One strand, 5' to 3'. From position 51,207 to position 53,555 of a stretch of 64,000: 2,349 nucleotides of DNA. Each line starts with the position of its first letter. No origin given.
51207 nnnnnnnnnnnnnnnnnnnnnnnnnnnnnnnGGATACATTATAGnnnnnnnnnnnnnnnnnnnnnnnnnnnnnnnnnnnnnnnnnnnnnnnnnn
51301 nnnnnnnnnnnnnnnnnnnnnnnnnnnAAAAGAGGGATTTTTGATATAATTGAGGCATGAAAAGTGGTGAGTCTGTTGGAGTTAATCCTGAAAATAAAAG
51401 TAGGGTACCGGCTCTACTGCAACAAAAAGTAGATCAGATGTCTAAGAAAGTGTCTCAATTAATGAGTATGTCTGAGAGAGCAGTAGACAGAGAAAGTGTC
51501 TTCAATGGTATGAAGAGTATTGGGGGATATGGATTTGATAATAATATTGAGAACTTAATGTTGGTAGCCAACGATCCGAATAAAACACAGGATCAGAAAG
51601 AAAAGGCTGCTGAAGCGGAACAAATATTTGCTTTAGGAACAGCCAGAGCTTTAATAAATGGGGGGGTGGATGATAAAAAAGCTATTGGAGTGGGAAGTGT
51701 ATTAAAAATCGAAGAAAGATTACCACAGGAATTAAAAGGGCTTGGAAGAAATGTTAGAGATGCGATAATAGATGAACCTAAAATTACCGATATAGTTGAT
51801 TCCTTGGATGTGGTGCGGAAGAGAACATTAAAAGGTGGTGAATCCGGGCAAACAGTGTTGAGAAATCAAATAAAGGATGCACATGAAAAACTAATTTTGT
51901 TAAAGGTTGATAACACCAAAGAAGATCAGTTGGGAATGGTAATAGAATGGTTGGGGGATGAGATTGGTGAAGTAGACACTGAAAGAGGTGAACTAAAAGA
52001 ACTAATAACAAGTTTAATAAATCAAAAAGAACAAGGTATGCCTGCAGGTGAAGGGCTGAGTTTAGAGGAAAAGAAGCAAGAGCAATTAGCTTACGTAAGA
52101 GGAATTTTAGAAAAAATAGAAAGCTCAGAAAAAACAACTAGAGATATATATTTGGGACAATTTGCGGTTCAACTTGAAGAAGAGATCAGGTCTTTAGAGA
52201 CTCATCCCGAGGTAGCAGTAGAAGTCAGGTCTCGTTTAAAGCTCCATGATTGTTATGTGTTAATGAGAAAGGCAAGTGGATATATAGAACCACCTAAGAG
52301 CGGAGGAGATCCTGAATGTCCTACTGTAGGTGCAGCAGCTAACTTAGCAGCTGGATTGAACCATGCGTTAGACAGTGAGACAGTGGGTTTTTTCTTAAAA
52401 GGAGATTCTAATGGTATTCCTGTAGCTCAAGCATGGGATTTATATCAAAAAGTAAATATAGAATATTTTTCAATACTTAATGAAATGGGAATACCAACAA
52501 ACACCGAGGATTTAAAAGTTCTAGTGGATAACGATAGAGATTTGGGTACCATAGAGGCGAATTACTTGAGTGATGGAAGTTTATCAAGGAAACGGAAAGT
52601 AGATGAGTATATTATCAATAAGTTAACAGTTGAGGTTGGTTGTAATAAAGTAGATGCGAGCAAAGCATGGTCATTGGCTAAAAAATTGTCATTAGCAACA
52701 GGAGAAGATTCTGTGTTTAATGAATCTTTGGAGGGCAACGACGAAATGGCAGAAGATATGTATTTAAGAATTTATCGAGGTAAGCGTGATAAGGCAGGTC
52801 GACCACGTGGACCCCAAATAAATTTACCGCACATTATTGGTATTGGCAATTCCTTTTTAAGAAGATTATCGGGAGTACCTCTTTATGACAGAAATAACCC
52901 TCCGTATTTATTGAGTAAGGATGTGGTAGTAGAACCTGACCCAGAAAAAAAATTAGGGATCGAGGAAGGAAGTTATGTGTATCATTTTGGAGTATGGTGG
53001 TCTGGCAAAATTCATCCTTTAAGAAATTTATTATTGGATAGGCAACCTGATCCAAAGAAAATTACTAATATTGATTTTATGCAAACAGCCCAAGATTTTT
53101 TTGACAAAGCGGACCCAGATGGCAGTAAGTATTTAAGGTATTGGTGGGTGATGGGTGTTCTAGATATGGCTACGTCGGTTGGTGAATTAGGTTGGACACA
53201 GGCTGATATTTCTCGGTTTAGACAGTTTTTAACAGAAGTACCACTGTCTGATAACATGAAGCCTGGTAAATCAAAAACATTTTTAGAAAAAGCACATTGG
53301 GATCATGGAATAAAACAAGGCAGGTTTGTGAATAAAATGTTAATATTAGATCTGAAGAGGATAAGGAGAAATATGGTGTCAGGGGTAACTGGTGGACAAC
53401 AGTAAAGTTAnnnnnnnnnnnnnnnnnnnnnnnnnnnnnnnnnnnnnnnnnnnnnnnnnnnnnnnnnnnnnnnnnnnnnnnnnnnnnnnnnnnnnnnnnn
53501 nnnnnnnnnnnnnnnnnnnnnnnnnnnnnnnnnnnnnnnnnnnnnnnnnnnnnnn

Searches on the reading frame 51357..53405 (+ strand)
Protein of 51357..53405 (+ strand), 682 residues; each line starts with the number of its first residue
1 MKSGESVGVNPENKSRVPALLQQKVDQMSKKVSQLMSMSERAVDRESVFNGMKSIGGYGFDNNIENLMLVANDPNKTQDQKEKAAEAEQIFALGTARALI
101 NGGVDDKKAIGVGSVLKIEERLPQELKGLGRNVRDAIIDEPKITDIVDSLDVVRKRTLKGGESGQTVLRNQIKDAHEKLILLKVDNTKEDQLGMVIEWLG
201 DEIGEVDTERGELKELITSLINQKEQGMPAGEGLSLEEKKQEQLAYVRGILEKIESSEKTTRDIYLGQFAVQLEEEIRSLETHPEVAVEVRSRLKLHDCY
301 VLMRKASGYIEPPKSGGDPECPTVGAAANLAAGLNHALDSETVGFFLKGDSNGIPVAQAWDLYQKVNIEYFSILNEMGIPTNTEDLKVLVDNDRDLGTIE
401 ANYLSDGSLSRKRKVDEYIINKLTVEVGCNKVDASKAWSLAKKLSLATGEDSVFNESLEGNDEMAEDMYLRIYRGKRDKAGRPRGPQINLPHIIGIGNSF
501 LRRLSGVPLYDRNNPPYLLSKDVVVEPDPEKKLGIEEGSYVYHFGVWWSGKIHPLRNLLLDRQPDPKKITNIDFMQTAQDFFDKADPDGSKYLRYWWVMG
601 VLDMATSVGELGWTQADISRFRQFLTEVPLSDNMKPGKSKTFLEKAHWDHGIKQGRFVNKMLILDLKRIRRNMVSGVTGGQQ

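Call 3: search_protein_families(library=pfam, proteins=[window:51357-53405:+], max_evalue=1)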
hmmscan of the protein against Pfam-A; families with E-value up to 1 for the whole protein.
window:51357-53405:+ (682 aa): 0 families

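Call 12: search_protein_families(library=ncbifam, proteins=[window:51357-53405:+], max_evalue=0.1)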
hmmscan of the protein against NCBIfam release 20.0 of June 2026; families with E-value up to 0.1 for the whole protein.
window:51357-53405:+ (682 aa): 1 family
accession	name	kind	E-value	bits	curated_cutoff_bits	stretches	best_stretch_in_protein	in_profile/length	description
TIGR00838.1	argH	equivalog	0.061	12.3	279.5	1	70-178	343-453/455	argininosuccinate lyase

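Call 78: search_solved_structures(query=window:51357-53405:+, max_evalue=1)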
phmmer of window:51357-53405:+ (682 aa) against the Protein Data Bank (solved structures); distinct sequences matched with E-value up to 1: 0.
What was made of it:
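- Tried and rejected: The 682-aa convergent neighbour has no Pfam, NCBIfam or PDB match (calls 3, 12, 78).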
